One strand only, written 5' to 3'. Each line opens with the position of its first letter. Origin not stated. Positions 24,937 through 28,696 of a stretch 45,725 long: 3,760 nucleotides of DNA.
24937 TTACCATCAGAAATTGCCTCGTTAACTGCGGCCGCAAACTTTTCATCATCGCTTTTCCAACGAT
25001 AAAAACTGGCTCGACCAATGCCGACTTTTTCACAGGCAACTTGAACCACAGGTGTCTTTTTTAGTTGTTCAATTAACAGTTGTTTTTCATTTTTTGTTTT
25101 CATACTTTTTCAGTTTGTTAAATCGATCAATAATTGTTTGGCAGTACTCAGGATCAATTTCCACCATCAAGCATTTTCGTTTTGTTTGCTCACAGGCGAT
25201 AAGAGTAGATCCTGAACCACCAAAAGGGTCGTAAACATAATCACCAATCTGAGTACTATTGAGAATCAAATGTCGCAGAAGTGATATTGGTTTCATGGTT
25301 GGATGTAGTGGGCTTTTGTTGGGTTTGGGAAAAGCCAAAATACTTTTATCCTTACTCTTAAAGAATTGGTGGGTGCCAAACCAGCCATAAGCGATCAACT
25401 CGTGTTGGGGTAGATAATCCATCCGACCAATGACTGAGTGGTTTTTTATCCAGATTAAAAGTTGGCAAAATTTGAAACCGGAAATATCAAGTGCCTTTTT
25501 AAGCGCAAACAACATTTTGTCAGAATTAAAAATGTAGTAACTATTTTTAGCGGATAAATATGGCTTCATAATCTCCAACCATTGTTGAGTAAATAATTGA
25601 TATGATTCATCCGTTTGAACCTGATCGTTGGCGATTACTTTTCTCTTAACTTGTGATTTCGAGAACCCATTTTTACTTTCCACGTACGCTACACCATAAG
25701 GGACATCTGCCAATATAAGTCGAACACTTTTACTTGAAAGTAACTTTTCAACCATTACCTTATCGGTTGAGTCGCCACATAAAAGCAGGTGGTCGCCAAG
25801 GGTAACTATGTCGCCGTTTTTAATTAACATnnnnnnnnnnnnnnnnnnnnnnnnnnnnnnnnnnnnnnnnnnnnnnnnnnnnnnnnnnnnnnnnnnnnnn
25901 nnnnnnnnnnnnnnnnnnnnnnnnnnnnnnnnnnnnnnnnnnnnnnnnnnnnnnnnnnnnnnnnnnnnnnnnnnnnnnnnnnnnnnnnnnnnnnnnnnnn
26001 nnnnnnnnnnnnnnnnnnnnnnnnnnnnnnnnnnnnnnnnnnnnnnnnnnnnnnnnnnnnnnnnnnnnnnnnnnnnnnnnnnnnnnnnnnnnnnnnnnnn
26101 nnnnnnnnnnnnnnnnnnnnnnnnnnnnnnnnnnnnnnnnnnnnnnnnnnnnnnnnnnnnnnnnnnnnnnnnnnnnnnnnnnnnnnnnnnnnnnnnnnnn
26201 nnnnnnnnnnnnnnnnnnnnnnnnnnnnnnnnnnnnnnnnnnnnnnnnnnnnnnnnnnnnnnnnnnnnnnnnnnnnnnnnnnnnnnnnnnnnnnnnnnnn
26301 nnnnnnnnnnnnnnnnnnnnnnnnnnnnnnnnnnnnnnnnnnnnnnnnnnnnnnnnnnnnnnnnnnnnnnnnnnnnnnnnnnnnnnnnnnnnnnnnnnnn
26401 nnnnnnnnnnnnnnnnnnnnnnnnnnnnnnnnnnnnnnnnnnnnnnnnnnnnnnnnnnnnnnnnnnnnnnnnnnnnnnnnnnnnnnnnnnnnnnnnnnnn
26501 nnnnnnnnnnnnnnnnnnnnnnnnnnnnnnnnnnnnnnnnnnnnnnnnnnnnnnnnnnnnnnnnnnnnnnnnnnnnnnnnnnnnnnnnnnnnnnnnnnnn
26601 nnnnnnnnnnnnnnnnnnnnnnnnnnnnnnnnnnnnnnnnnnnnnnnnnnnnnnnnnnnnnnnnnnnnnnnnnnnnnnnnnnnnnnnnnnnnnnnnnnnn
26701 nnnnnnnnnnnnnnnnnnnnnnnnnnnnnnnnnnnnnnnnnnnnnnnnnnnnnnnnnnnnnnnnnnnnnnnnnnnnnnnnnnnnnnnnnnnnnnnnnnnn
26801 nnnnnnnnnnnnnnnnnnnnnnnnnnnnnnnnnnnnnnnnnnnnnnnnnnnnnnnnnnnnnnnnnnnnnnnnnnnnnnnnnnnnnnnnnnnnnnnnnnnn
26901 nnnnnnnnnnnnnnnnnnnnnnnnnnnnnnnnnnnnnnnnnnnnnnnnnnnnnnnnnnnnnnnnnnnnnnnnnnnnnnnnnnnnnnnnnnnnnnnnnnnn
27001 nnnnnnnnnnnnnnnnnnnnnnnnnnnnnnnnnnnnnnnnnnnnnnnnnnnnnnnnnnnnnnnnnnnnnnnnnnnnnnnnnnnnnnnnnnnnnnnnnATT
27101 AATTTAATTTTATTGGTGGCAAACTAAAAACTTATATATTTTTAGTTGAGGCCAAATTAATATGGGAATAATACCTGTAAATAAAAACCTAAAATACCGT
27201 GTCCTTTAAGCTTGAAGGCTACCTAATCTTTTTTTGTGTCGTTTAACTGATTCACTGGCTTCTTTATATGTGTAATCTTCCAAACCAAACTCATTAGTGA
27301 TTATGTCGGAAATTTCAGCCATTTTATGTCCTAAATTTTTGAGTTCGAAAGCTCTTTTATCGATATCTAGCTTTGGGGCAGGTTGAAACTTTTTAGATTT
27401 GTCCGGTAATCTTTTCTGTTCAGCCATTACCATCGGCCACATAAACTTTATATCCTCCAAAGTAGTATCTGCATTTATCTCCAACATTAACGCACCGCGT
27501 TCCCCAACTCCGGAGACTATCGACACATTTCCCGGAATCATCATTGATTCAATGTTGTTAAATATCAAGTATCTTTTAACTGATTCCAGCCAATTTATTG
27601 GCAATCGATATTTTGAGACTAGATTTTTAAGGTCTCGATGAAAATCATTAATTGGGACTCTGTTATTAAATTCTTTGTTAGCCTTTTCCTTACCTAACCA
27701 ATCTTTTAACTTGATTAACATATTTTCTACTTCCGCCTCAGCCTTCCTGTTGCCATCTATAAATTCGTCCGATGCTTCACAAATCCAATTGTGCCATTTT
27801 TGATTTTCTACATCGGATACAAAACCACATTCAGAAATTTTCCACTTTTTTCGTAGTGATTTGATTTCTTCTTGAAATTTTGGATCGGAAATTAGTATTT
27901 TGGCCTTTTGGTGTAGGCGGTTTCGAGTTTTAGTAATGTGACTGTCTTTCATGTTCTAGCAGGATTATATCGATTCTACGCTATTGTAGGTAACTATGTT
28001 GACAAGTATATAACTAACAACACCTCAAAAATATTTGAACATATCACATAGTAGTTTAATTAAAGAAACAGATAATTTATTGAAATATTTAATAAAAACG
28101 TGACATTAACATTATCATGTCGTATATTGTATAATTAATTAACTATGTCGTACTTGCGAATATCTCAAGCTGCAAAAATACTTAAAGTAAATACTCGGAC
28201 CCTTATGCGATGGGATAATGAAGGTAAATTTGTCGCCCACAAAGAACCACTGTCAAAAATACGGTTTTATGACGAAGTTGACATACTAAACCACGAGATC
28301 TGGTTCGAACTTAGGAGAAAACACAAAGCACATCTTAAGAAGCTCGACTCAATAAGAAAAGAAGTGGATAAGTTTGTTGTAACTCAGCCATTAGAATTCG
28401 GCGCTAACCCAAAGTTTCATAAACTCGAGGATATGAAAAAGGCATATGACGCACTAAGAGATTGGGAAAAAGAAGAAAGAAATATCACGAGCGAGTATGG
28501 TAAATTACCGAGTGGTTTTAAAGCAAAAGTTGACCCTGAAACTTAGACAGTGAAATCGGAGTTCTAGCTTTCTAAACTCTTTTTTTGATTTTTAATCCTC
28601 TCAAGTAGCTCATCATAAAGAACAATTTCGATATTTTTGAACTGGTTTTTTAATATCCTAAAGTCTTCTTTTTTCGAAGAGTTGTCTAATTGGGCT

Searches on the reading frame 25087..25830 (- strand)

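Call 64: search_protein_families(library=pfam, proteins=[window:25087-25830:-], max_evalue=0.001)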
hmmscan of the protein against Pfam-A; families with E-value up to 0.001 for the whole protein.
window:25087-25830:- (247 aa): 1 family
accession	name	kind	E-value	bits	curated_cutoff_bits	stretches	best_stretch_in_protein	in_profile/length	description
PF01555.25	N6_N4_Mtase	-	6.2e-30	105.2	26.7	1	36-233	1-219/221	DNA methylase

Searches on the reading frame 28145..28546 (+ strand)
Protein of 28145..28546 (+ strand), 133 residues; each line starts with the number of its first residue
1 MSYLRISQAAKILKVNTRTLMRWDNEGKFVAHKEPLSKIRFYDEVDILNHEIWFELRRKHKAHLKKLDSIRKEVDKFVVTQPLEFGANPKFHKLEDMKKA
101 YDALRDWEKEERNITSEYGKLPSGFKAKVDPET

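Call 64: search_protein_families(library=pfam, proteins=[window:28145-28546:+], max_evalue=0.001)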
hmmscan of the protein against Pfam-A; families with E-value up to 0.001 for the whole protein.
window:28145-28546:+ (133 aa): 3 families
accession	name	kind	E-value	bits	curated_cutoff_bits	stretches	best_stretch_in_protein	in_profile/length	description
PF00376.29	MerR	-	1.5e-07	31.6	28.2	1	5-42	1-38/38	MerR family regulatory protein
PF13411.12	MerR_1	-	4.8e-07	30.2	21.6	1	5-49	2-45/69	MerR HTH family regulatory protein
PF12728.13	HTH_17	-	8e-06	26.5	27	1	3-41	1-38/51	Helix-turn-helix domain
